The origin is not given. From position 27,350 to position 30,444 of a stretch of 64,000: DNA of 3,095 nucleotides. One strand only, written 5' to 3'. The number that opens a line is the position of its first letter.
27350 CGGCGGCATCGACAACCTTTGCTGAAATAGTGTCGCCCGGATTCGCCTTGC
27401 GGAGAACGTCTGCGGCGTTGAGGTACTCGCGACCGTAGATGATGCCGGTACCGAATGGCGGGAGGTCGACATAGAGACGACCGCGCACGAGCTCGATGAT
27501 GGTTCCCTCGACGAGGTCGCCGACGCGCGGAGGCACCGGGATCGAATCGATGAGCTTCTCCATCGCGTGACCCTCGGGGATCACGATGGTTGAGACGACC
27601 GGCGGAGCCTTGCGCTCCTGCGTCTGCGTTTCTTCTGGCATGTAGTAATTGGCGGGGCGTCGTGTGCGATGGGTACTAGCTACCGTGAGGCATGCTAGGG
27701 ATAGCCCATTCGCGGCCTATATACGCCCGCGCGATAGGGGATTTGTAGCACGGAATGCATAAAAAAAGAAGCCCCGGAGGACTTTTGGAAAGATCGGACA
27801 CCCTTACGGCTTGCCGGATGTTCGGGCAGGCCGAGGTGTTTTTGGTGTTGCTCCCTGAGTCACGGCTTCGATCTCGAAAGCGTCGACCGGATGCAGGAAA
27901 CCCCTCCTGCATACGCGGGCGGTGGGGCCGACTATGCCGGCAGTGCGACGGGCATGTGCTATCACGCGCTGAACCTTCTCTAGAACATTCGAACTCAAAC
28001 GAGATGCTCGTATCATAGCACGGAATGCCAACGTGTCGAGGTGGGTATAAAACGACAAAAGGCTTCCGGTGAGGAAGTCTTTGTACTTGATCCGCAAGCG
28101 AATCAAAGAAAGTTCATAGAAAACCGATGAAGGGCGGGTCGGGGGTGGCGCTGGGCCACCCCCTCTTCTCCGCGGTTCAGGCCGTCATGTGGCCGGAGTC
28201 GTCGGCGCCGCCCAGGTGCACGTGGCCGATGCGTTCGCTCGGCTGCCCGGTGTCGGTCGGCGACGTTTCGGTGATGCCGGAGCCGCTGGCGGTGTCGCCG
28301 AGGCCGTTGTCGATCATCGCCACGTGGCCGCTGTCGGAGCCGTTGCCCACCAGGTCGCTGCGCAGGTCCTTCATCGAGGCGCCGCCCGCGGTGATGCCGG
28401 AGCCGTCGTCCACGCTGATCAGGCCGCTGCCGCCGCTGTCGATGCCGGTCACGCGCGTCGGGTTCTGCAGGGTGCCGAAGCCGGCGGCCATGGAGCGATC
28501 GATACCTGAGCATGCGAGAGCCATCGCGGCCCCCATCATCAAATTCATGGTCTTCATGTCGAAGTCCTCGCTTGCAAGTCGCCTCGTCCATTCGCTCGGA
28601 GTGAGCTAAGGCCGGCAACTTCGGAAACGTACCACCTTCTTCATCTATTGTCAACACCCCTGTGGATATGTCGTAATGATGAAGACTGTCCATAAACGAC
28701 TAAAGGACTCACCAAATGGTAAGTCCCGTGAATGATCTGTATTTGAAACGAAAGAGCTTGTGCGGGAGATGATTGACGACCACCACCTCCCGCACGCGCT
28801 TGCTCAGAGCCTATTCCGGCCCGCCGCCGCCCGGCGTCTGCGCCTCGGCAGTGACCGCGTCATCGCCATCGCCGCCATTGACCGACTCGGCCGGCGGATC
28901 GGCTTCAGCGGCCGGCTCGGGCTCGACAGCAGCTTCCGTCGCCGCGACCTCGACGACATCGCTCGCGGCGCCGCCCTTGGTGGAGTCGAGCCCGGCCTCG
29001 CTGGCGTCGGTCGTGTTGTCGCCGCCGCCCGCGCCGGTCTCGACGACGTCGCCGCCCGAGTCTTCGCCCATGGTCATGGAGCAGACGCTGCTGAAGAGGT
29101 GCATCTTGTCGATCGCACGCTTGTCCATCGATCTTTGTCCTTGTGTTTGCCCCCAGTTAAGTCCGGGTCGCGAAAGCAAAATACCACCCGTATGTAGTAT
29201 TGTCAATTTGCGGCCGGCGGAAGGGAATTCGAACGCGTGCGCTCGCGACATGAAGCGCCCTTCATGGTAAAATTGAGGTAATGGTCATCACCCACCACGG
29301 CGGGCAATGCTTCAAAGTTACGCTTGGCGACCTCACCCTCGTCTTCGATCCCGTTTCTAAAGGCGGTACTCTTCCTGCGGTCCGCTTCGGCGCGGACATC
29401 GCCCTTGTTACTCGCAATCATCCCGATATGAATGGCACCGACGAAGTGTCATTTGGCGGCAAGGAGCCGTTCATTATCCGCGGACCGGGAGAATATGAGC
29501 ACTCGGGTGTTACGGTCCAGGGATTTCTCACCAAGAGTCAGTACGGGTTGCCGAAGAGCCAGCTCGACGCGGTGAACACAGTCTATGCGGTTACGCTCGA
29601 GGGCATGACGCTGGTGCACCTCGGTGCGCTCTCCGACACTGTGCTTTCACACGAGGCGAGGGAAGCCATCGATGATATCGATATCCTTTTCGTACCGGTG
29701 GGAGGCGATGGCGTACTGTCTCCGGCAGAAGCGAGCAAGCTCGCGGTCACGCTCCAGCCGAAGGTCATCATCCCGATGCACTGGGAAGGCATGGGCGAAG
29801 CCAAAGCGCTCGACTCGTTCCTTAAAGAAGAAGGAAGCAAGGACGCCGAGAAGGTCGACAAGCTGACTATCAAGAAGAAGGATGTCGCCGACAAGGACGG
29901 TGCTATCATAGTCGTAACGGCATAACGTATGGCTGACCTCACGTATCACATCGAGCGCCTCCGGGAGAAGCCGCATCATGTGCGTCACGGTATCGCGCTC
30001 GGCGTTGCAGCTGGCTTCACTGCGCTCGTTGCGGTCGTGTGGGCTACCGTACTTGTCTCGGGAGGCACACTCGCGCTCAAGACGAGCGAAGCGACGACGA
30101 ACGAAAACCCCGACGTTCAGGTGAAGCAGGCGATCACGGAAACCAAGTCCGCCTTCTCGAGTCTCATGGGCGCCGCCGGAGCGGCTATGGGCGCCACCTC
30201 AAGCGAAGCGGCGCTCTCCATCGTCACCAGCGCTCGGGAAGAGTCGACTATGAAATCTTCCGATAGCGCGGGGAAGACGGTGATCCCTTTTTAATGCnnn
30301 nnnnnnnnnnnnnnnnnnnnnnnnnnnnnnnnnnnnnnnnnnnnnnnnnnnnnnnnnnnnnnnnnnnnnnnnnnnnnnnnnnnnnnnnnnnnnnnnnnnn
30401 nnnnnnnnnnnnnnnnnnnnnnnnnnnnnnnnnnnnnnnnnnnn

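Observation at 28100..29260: GC-rich island with two small low-complexity protein genes driven by near-identical promoters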

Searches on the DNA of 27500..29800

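Call 18: search_rna_families(source=window, start=27500, end=29800, threshold=evalue, max_evalue=1)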
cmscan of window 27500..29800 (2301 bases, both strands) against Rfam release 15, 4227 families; matches with E-value up to 1: 0.
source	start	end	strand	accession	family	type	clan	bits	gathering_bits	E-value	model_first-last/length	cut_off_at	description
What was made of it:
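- On Known RNA family: 0 matches at E up to 1 in 27500-29800 (call 18).
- There are no Rfam hits (call 18).
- Tried and rejected: Rfam gives nothing (call 18).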

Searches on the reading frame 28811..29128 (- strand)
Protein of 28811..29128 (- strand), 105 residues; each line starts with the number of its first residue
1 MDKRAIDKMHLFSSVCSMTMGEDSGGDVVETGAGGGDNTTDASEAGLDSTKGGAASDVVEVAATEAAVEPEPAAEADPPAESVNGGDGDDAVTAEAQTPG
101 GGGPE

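Call 9: search_protein_families(library=pfam, proteins=[window:28811-29128:-], max_evalue=1)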
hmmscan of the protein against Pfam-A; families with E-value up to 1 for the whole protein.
window:28811-29128:- (105 aa): 0 families

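Call 10: search_protein_families(library=ncbifam, proteins=[window:28811-29128:-], max_evalue=1)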
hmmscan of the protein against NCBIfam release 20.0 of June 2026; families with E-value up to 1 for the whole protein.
window:28811-29128:- (105 aa): 0 families

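Call 12: find_encoding_contigs(protein=window:28811-29128:-, flank=3000, max_places=6)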
Protein window:28811-29128:- (105 aa): 5 contigs read that carry it; 1 place shown.
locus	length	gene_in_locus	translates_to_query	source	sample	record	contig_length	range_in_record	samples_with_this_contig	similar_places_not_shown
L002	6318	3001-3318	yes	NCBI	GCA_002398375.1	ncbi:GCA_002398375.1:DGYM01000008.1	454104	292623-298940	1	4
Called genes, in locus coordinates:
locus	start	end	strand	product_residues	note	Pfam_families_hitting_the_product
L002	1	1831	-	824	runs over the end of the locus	PF00521:DNA_topoisoIV, PF03989:DNA_gyraseA_C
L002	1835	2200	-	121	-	-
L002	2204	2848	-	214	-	PF13483:Lactamase_B_3, PF12706:Lactamase_B_2 (weak)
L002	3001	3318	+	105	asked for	-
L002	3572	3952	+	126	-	-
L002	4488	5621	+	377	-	PF21710:Spt6_S1 (faint), PF23459:S1_RRP5 (faint), PF00575:S1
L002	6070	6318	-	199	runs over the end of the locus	PF01195:Pept_tRNA_hydro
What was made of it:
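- The ORF is identical in 5 independent assemblies (call 12).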

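Call 20: search_protein_representatives(protein=window:28811-29128:-)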
Query: 105 residues. Proteins with E-value up to 0.001 (for the whole library): 1; up to 1e-10: 1; up to 1e-30: 1. The best 1 are listed.
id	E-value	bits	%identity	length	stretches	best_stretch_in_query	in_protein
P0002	5.5e-57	206.7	100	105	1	1-105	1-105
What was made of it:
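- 28811..29128 (-): ORF105: a 105-aa acidic protein (23 D+E, 4 K+R) that is G/A-rich and has no signal peptide. It is an orphan. The only hit among 1.84 billion representatives is itself (call 20).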

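Call 53: search_protein_families(library=phrogs, proteins=[window:28811-29128:-], max_evalue=1)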
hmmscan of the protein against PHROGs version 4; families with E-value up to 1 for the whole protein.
window:28811-29128:- (105 aa): 1 family
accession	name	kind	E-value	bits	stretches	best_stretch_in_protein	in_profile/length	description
phrog_32392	-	unknown function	0.14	13.5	1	45-67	12-34/70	-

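Call 54: search_protein_families(library=padloc, proteins=[window:28811-29128:-], max_evalue=1)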
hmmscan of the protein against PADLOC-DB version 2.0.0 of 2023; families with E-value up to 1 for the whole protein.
window:28811-29128:- (105 aa): 0 families

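Call 59: predict_structure(protein=window:28811-29128:-)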
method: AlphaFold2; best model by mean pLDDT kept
length: 105 residues; sequences in the alignment: 1
mean_pLDDT: 56.3   pTM: 0.16
mean pLDDT of the five models: 56.3, 55.8, 54.1, 53.3, 52.7
residues with pLDDT >= 90: 0; 70-90: 1; 50-70: 97; < 50: 7
segments of 3 or more residues with pLDDT < 50: none
pLDDT, mean of each block of 10 residues (from residue 1): 66 55 58 55 54 54 54 57 56 56 52
secondary structure, 60 per line:
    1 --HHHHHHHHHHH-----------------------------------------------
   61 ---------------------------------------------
elements in order: H3-13
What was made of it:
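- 28811..29128 (-): AF2 gives pLDDT 56, with only helix 3-13 (call 59).
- No predicted structure (call 59), and a low-complexity sequence.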

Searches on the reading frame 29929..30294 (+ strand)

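Call 9: search_protein_families(library=pfam, proteins=[window:29929-30294:+], max_evalue=1)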
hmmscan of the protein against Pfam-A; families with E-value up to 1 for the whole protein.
window:29929-30294:+ (121 aa): 2 families
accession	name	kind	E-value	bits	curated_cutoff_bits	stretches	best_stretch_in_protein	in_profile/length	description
PF09835.14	DUF2062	-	0.0049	17.3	27.4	1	3-42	6-47/147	Uncharacterized protein conserved in bacteria (DUF2062)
PF18978.5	DUF5714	-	0.21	11.6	26.2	1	55-109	47-101/173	Family of unknown function (DUF5714)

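Call 10: search_protein_families(library=ncbifam, proteins=[window:29929-30294:+], max_evalue=1)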
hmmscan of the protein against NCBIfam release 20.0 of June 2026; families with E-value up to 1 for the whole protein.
window:29929-30294:+ (121 aa): 3 families
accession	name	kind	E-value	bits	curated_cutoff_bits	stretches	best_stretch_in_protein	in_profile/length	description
NF042915.1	MAB_1171c_fam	subfamily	0.015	14.4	100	1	15-92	165-232/362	MAB_1171c family putative transporter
NF051431.1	Rv0361_Cterm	subfamily_domain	0.044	14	37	1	32-79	7-53/140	Rv0361 family membrane protein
NF038083.1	CU044_5270_fam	subfamily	0.1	12.4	100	1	12-90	17-90/284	CU044_5270 family protein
